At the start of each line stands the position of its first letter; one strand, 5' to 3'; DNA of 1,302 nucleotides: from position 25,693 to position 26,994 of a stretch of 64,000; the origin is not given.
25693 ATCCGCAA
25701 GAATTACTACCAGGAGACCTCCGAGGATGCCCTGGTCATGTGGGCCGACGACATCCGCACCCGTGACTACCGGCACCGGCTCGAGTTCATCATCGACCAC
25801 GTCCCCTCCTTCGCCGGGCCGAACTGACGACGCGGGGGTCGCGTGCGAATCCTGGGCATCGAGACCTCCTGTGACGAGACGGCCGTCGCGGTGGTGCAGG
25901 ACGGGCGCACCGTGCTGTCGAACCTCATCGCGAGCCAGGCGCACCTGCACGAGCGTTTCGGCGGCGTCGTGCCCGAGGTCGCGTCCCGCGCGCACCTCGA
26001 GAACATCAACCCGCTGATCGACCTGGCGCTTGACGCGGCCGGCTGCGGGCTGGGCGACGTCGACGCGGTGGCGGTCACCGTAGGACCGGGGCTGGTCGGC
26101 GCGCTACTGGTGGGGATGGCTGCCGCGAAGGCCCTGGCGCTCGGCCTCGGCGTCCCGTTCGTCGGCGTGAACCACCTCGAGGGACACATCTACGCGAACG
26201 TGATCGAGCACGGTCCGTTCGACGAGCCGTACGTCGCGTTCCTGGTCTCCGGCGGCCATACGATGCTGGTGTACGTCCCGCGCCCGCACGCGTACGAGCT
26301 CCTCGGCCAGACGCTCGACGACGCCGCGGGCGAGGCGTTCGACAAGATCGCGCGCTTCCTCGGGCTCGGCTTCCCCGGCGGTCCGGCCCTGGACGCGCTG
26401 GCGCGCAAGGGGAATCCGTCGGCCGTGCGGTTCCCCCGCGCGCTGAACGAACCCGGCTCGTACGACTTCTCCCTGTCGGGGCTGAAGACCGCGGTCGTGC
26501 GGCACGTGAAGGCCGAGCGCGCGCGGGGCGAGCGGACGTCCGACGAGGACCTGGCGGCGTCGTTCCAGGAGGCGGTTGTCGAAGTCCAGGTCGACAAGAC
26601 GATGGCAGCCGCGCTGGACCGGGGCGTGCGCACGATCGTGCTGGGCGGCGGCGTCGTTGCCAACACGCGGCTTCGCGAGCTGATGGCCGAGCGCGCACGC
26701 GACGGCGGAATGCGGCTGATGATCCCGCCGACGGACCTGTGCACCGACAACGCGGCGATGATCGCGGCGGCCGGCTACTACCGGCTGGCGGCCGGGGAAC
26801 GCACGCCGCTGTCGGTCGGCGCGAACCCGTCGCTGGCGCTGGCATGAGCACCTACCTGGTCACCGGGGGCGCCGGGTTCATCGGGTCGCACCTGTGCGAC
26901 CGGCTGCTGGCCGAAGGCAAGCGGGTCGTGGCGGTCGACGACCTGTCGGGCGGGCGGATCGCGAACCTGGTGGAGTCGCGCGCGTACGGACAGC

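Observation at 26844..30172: Accessory insertion between tsaD and groES carrying a lower-GC cobalamin-dependent radical SAM enzyme of unknown substrate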

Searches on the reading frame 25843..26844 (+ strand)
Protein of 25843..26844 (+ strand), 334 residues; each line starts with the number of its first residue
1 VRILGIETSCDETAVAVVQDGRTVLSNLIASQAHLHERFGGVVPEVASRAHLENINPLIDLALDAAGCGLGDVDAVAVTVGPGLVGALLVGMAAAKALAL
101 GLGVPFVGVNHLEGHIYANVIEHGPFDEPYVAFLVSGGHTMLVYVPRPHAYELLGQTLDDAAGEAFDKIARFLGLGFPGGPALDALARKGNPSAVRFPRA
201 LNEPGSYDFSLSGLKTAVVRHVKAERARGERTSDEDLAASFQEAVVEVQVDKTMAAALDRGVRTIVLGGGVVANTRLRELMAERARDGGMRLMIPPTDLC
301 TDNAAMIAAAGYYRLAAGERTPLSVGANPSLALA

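Call 7: search_protein_families(library=pfam, proteins=[window:25843-26844:+], max_evalue=0.01)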
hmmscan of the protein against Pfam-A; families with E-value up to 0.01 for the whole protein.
window:25843-26844:+ (334 aa): 3 families
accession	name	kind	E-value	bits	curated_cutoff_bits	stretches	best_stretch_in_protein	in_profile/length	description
PF00814.31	TsaD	-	5.3e-96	321.8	24.8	1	23-308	1-263/264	tRNA N6-adenosine threonylcarbamoyltransferase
PF22521.2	HypF_C_2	-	2.2e-08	34.6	27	1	219-296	153-228/241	Carbamoyltransferase, Kae1-like Domain, second subdomain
PF02543.21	Carbam_trans_N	-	2.5e-05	24.3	24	1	226-278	265-317/346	Carbamoyltransferase N-terminus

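Call 8: search_protein_families(library=ncbifam, proteins=[window:25843-26844:+], max_evalue=0.01)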
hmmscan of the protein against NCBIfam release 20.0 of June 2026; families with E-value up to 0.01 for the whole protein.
window:25843-26844:+ (334 aa): 7 families
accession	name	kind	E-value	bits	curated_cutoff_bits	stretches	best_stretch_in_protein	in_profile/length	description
TIGR03723.1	T6A_TsaD_YgjD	equivalog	2.8e-129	430.8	296.1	1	3-315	1-313/314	tRNA (adenosine(37)-N6)-threonylcarbamoyltransferase complex transferase subunit TsaD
TIGR00329.1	gcp_kae1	subfamily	3.8e-103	344.9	207.8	1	4-308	1-305/305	tRNA (adenosine(37)-N6)-threonylcarbamoyltransferase complex transferase subunit TsaD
TIGR03722.2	arch_KAE1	equivalog_domain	2.1e-62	211.1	375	1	3-323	1-305/323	KEOPS complex N(6)-L-threonylcarbamoyladenine synthase Kae1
NF007174.0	PRK09605.1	equivalog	1.1e-57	195.7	447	1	1-323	1-307/535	bifunctional N(6)-L-threonylcarbamoyladenine synthase/serine/threonine protein kinase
TIGR03725.1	T6A_YeaZ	equivalog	9.9e-18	64.9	69.3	1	3-118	1-100/212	tRNA (adenosine(37)-N6)-threonylcarbamoyltransferase complex dimerization subunit type 1 TsaB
TIGR00143.1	hypF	equivalog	2.8e-05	22.5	466.1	1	216-304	645-731/741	carbamoyltransferase HypF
NF002834.0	PRK03011.1-5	subfamily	0.006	15.7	222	0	248-284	280-319/357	butyrate kinase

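Call 28: find_related_loci(query=window:25843-26844:+, collection=metagenome_contigs, flank=10000)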
Query window:25843-26844:+ (334 aa) in metagenome_contigs; peptide patterns used: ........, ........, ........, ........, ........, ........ (x = any residue, [..] = any of these).
600 stretches matched a pattern (row limit reached: there are more); 585 encode a relative of the query (tblastn E <= 1e-3); the best 80 are kept; 80 distinct loci.
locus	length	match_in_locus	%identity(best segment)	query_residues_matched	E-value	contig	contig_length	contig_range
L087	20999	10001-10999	68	1-333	7e-149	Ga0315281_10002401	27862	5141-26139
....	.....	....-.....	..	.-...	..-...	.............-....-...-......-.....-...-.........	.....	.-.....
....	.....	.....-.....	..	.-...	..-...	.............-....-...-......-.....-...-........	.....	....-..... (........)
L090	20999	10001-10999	53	1-333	7e-115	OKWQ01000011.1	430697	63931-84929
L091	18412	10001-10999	53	1-333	1e-112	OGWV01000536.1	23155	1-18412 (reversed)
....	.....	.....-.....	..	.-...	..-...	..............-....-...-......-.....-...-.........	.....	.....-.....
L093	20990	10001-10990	53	4-333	2e-112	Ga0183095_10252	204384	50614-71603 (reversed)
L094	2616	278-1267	50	4-333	2e-116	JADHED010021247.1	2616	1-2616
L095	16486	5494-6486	55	3-333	8e-112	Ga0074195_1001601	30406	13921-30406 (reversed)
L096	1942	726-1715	56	1-333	3e-118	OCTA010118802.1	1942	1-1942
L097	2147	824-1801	57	3-333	1e-117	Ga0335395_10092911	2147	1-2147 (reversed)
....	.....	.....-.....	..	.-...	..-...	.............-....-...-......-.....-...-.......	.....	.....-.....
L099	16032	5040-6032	53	1-333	6e-111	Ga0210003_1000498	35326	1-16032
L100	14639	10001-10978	55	3-333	3e-111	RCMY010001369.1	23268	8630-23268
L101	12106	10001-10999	53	1-333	1e-110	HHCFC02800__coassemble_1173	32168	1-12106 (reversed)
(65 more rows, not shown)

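Call 45: find_homologous_proteins(query=window:25843-26844:+, max_evalue=1e-60)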
Query window:25843-26844:+ (334 aa): 7993 proteins with E <= 1e-60 among 8000 candidates; the best 120 are listed.
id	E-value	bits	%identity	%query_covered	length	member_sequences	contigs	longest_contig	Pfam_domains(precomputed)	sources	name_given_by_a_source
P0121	3.9e-212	721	100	100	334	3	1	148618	PF00814.32,PF22521.3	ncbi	ncbi:MAG TPA: tRNA (adenosine(37)-N6)-threonylcarbamoyltransferase complex transferase subunit TsaD 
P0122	4.7e-178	609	84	100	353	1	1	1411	PF00814.32,PF22521.3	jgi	jgi:N6-L-threonylcarbamoyladenine synthase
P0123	1.6e-172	591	81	100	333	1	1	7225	PF00814.32,PF22521.3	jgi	jgi:N6-L-threonylcarbamoyladenine synthase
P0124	2.1e-170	584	81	100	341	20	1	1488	PF00814.32,PF22521.3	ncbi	-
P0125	1.4e-169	581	81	100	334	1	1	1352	PF00814.32,PF22521.3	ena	-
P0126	1.1e-168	578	81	100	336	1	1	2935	PF00814.32,PF22521.3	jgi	jgi:N6-L-threonylcarbamoyladenine synthase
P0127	7.8e-168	576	80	100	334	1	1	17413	PF00814.32,PF22521.3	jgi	jgi:tRNA N6-adenosine threonylcarbamoyltransferase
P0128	1.5e-167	575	78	100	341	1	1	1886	PF00814.32,PF22521.3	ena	-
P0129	3.6e-167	574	78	100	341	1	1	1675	PF00814.32,PF22521.3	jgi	jgi:N6-L-threonylcarbamoyladenine synthase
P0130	3.9e-167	573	80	100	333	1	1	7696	PF00814.32,PF22521.3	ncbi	-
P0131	4.5e-167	573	79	100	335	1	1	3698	PF00814.32,PF22521.3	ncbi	ncbi:MAG: tRNA (adenosine(37)-N6)-threonylcarbamoyltransferase complex transferase subunit TsaD, par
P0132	5.3e-167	573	79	100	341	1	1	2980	PF00814.32,PF22521.3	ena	-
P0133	5.3e-167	573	79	100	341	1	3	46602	PF00814.32,PF22521.3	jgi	jgi:N6-L-threonylcarbamoyladenine synthase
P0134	9.3e-167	572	81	100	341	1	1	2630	PF00814.32,PF22521.3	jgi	jgi:N6-L-threonylcarbamoyladenine synthase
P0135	1.1e-166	572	80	100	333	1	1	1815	PF00814.32,PF22521.3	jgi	jgi:N6-L-threonylcarbamoyladenine synthase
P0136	1.1e-166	572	81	100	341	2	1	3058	PF00814.32,PF22521.3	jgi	jgi:tRNA N6-adenosine threonylcarbamoyltransferase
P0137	1.4e-166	572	78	100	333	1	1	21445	PF00814.32,PF22521.3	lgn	-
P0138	1.6e-166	571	78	100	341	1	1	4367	PF00814.32,PF22521.3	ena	-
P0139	1.7e-166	571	79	100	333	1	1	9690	PF00814.32,PF22521.3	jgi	jgi:N6-L-threonylcarbamoyladenine synthase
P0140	2.2e-166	571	79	100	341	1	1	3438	PF00814.32,PF22521.3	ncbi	-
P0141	4.3e-166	570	80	99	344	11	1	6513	PF02543.22,PF00814.32,PF22521.3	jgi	-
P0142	8.3e-166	569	79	99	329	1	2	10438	PF00814.32,PF22521.3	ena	-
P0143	1.4e-165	568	78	100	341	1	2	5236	PF00814.32,PF22521.3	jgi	jgi:tRNA N6-adenosine threonylcarbamoyltransferase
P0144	3.8e-165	567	79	100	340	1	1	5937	PF00814.32,PF22521.3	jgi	jgi:tRNA N6-adenosine threonylcarbamoyltransferase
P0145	4.2e-165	567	78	100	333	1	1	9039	PF00814.32,PF22521.3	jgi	jgi:N6-L-threonylcarbamoyladenine synthase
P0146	4.2e-165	567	79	100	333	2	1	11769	PF00814.32,PF22521.3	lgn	-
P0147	7.5e-165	566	78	100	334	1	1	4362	PF00814.32,PF22521.3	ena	-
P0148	8.1e-165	566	77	100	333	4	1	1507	PF02543.22,PF00814.32,PF22521.3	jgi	jgi:N6-L-threonylcarbamoyladenine synthase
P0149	8.1e-165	566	79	100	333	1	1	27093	PF00814.32,PF22521.3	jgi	jgi:N6-L-threonylcarbamoyladenine synthase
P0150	8.5e-165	566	80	100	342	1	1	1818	PF00814.32,PF22521.3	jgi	jgi:N6-L-threonylcarbamoyladenine synthase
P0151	9.1e-165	566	79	100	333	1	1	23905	PF00814.32,PF22521.3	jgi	jgi:N6-L-threonylcarbamoyladenine synthase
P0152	9.3e-165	566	79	100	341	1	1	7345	PF00814.32,PF22521.3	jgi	jgi:N6-L-threonylcarbamoyladenine synthase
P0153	1.3e-164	565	78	100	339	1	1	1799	PF00814.32,PF22521.3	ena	-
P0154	1.4e-164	565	79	100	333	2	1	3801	PF00814.32,PF22521.3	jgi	jgi:N6-L-threonylcarbamoyladenine synthase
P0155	1.4e-164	565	77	100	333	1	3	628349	PF00814.32,PF22521.3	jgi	jgi:N6-L-threonylcarbamoyladenine synthase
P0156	1.5e-164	565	79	100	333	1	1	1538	PF00814.32,PF22521.3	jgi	jgi:N6-L-threonylcarbamoyladenine synthase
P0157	1.8e-164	565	78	100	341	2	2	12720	PF00814.32,PF22521.3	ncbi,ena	ncbi:MAG TPA: tRNA (adenosine(37)-N6)-threonylcarbamoyltransferase complex transferase subunit TsaD 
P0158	2.4e-164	564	77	100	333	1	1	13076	PF02543.22,PF00814.32,PF22521.3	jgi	jgi:N6-L-threonylcarbamoyladenine synthase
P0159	2.6e-164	564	79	100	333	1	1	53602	PF00814.32,PF22521.3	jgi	jgi:N6-L-threonylcarbamoyladenine synthase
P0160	3.0e-164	564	79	100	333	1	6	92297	PF00814.32,PF22521.3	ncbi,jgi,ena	-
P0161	3.0e-164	564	78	100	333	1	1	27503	PF00814.32,PF22521.3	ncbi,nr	ncbi:MAG TPA: tRNA (adenosine(37)-N6)-threonylcarbamoyltransferase complex transferase subunit TsaD 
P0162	3.6e-164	564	80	100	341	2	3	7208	PF00814.32,PF22521.3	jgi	jgi:N6-L-threonylcarbamoyladenine synthase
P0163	3.7e-164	564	79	100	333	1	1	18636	PF00814.32,PF22521.3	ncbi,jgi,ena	jgi:N6-L-threonylcarbamoyladenine synthase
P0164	4.0e-164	564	78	100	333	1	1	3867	PF00814.32,PF22521.3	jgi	jgi:N6-L-threonylcarbamoyladenine synthase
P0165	4.9e-164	563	77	100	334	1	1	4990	PF00814.32,PF22521.3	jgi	jgi:N6-L-threonylcarbamoyladenine synthase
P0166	6.9e-164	563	77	100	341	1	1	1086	PF00814.32,PF22521.3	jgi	jgi:N6-L-threonylcarbamoyladenine synthase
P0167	9.1e-164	562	79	100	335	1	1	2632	PF00814.32,PF22521.3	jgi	jgi:N6-L-threonylcarbamoyladenine synthase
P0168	1.1e-163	562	79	100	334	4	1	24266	PF00814.32,PF22521.3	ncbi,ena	-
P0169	1.2e-163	562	79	100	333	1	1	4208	PF00814.32,PF22521.3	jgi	-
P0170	1.4e-163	562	79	100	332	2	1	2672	PF00814.32,PF22521.3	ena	-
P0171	1.5e-163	562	79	100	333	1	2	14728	PF00814.32,PF22521.3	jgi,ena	-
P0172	1.5e-163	562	77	100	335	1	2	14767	PF02543.22,PF00814.32,PF22521.3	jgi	jgi:N6-L-threonylcarbamoyladenine synthase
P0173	1.7e-163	562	79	100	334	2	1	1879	PF00814.32,PF22521.3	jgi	jgi:N6-L-threonylcarbamoyladenine synthase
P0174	1.7e-163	562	79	100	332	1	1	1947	PF00814.32,PF22521.3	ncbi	-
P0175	1.8e-163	561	79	100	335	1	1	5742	PF00814.32,PF22521.3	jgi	jgi:N6-L-threonylcarbamoyladenine synthase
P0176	1.9e-163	561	79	100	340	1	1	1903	PF00814.32,PF22521.3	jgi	jgi:N6-L-threonylcarbamoyladenine synthase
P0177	1.9e-163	561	78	100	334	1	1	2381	PF00814.32,PF22521.3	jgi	jgi:N6-L-threonylcarbamoyladenine synthase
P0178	2.1e-163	561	77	100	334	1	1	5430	PF00814.32,PF22521.3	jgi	jgi:N6-L-threonylcarbamoyladenine synthase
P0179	2.4e-163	561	79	100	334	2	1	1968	PF00814.32,PF22521.3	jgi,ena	-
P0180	3.1e-163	561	78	100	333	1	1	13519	PF00814.32,PF22521.3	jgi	jgi:N6-L-threonylcarbamoyladenine synthase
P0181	3.2e-163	561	79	100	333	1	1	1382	PF00814.32,PF22521.3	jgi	jgi:N6-L-threonylcarbamoyladenine synthase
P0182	4.4e-163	560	79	100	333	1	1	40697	PF00814.32,PF22521.3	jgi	jgi:N6-L-threonylcarbamoyladenine synthase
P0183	4.9e-163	560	76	100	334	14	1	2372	PF00814.32,PF22521.3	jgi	jgi:N6-L-threonylcarbamoyladenine synthase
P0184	5.8e-163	560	78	100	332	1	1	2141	PF00814.32,PF22521.3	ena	-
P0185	7.2e-163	559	79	100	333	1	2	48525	PF00814.32,PF22521.3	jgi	jgi:N6-L-threonylcarbamoyladenine synthase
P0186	8.7e-163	559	79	100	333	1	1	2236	PF00814.32,PF22521.3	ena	-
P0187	8.8e-163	559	78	100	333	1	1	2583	PF00814.32,PF22521.3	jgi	jgi:N6-L-threonylcarbamoyladenine synthase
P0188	9.8e-163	559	77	100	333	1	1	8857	PF00814.32,PF22521.3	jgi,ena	-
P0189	1.2e-162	559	78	100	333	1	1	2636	PF00814.32,PF22521.3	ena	-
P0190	1.3e-162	559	78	100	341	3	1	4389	PF00814.32,PF22521.3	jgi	jgi:N6-L-threonylcarbamoyladenine synthase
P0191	1.6e-162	558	78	100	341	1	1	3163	PF00814.32,PF22521.3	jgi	jgi:N6-L-threonylcarbamoyladenine synthase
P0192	1.7e-162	558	75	100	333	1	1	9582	PF00814.32,PF22521.3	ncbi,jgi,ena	ncbi:MAG TPA: tRNA (adenosine(37)-N6)-threonylcarbamoyltransferase complex transferase subunit TsaD 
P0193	1.8e-162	558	79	100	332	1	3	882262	PF00814.32,PF22521.3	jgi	jgi:N6-L-threonylcarbamoyladenine synthase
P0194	2.0e-162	558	78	100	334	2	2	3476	PF00814.32,PF22521.3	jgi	jgi:N6-L-threonylcarbamoyladenine synthase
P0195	2.2e-162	558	79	100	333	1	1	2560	PF00814.32,PF22521.3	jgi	jgi:N6-L-threonylcarbamoyladenine synthase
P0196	2.7e-162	558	78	100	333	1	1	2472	PF00814.32,PF22521.3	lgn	-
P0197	2.9e-162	557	77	100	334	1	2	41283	PF00814.32,PF22521.3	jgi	jgi:N6-L-threonylcarbamoyladenine synthase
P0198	3.3e-162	557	77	100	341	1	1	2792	PF00814.32,PF22521.3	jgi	jgi:tRNA N6-adenosine threonylcarbamoyltransferase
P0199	3.6e-162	557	77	100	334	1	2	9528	PF00814.32,PF22521.3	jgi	jgi:N6-L-threonylcarbamoyladenine synthase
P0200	4.3e-162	557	75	100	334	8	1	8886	PF00814.32,PF22521.3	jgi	jgi:N6-L-threonylcarbamoyladenine synthase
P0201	4.8e-162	557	78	100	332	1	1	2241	PF00814.32,PF22521.3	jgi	jgi:N6-L-threonylcarbamoyladenine synthase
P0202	5.0e-162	557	78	100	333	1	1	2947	PF00814.32,PF22521.3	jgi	jgi:N6-L-threonylcarbamoyladenine synthase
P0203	5.5e-162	557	77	100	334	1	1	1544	PF00814.32,PF22521.3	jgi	jgi:N6-L-threonylcarbamoyladenine synthase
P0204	5.9e-162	556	77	100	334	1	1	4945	PF00814.32,PF22521.3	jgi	jgi:N6-L-threonylcarbamoyladenine synthase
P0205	7.0e-162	556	77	100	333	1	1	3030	PF00814.32,PF22521.3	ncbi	-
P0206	9.2e-162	556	78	100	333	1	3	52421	PF00814.32,PF22521.3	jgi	jgi:N6-L-threonylcarbamoyladenine synthase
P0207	9.9e-162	556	77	100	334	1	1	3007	PF00814.32,PF22521.3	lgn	-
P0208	9.9e-162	556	77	100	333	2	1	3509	PF00814.32,PF22521.3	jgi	-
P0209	1.0e-161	556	77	100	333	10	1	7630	PF00814.32,PF22521.3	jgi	jgi:N6-L-threonylcarbamoyladenine synthase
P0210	1.0e-161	556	76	100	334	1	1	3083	PF00814.32,PF22521.3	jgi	jgi:N6-L-threonylcarbamoyladenine synthase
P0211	1.0e-161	556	76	100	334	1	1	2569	PF00814.32,PF22521.3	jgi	jgi:N6-L-threonylcarbamoyladenine synthase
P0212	1.3e-161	555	77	100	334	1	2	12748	PF00814.32,PF22521.3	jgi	jgi:N6-L-threonylcarbamoyladenine synthase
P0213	1.4e-161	555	78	100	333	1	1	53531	PF00814.32,PF22521.3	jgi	jgi:N6-L-threonylcarbamoyladenine synthase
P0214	1.5e-161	555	77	100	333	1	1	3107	PF00814.32,PF22521.3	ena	-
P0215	1.7e-161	555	77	100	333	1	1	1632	PF00814.32,PF22521.3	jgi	jgi:N6-L-threonylcarbamoyladenine synthase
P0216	1.9e-161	555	77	100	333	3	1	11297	PF00814.32,PF22521.3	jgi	jgi:N6-L-threonylcarbamoyladenine synthase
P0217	2.2e-161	555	77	100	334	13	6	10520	PF00814.32,PF22521.3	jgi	jgi:tRNA N6-adenosine threonylcarbamoyltransferase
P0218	2.5e-161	554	79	100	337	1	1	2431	PF00814.32,PF22521.3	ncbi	-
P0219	2.6e-161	554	76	100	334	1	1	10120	PF00814.32,PF22521.3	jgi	jgi:N6-L-threonylcarbamoyladenine synthase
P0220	2.6e-161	554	76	100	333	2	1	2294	PF00814.32,PF22521.3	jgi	jgi:N6-L-threonylcarbamoyladenine synthase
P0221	3.0e-161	554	77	100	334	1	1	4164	PF00814.32,PF22521.3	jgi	jgi:N6-L-threonylcarbamoyladenine synthase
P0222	3.0e-161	554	76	100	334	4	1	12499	PF00814.32,PF22521.3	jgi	jgi:N6-L-threonylcarbamoyladenine synthase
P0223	3.1e-161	554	75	100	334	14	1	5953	PF00814.32,PF22521.3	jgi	jgi:N6-L-threonylcarbamoyladenine synthase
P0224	5.1e-161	553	76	100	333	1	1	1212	PF00814.32,PF22521.3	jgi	jgi:N6-L-threonylcarbamoyladenine synthase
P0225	5.5e-161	553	78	100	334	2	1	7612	PF00814.32,PF22521.3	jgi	jgi:N6-L-threonylcarbamoyladenine synthase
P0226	5.7e-161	553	78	100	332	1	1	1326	PF00814.32,PF22521.3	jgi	jgi:N6-L-threonylcarbamoyladenine synthase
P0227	8.1e-161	553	76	100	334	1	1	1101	PF00814.32,PF22521.3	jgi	-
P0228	9.8e-161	552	76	100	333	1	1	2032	PF00814.32,PF22521.3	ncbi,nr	ncbi:MAG TPA: tRNA (adenosine(37)-N6)-threonylcarbamoyltransferase complex transferase subunit TsaD 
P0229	1.1e-160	552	76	100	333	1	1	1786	PF00814.32,PF22521.3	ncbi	-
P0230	1.3e-160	552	77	100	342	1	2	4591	PF00814.32,PF22521.3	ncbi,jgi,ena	-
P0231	1.3e-160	552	75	100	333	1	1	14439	PF00814.32,PF22521.3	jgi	jgi:N6-L-threonylcarbamoyladenine synthase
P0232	1.3e-160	552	76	100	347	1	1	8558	PF00814.32,PF22521.3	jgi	jgi:N6-L-threonylcarbamoyladenine synthase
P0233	1.4e-160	552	75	100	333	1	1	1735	PF00814.32,PF22521.3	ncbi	-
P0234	1.4e-160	552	75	100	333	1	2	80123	PF00814.32,PF22521.3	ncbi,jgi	ncbi:MAG TPA: tRNA (adenosine(37)-N6)-threonylcarbamoyltransferase complex transferase subunit TsaD 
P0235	1.5e-160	552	77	100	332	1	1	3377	PF00814.32,PF22521.3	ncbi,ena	-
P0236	1.6e-160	552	76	100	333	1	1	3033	PF00814.32,PF22521.3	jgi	jgi:N6-L-threonylcarbamoyladenine synthase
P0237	1.9e-160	552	77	100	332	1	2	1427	PF02543.22,PF00814.32,PF22521.3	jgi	jgi:N6-L-threonylcarbamoyladenine synthase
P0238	2.1e-160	551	76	100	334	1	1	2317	PF00814.32,PF22521.3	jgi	jgi:N6-L-threonylcarbamoyladenine synthase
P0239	2.4e-160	551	77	100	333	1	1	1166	PF00814.32,PF22521.3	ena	-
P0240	2.6e-160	551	78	100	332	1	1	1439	PF00814.32,PF22521.3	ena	-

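Call 46: list_cluster_members(proteins=[P0121, P0161, P0234, P0157, P0131, P0192])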
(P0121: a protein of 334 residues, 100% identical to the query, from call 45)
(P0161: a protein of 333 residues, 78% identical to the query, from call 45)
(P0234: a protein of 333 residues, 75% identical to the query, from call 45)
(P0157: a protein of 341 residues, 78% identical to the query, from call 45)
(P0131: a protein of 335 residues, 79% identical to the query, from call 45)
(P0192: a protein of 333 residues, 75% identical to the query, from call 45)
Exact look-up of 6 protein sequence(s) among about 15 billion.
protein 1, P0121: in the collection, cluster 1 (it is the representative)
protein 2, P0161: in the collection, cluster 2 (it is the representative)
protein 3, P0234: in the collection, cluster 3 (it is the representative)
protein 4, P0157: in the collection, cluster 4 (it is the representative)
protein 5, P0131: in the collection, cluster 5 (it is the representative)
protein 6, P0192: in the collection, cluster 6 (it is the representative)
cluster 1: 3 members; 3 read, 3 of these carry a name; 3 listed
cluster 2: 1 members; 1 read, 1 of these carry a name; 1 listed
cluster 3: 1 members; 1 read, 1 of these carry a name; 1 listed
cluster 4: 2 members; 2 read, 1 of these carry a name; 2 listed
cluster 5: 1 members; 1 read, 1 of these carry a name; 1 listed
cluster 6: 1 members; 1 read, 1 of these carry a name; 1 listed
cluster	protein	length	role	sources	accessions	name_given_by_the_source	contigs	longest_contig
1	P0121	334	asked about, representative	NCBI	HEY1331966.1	MAG TPA: tRNA (adenosine(37)-N6)-threonylcarbamoyltransferase complex transferase subunit ...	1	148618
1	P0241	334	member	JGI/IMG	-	N6-L-threonylcarbamoyladenine synthase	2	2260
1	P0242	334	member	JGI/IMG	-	N6-L-threonylcarbamoyladenine synthase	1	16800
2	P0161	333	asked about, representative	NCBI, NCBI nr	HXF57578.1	MAG TPA: tRNA (adenosine(37)-N6)-threonylcarbamoyltransferase complex transferase subunit ... | tRNA (adenosine(37)-N6)-threonylcarbamoyltransferase complex transferase subunit TsaD ...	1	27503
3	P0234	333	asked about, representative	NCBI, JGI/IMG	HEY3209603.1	MAG TPA: tRNA (adenosine(37)-N6)-threonylcarbamoyltransferase complex transferase subunit ... | N6-L-threonylcarbamoyladenine synthase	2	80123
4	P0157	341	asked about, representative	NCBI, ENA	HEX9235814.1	MAG TPA: tRNA (adenosine(37)-N6)-threonylcarbamoyltransferase complex transferase subunit ...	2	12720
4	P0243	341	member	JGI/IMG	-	-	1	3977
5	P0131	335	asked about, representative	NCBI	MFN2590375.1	MAG: tRNA (adenosine(37)-N6)-threonylcarbamoyltransferase complex transferase subunit ...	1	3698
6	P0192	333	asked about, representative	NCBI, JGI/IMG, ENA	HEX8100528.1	MAG TPA: tRNA (adenosine(37)-N6)-threonylcarbamoyltransferase complex transferase subunit ... | N6-L-threonylcarbamoyladenine synthase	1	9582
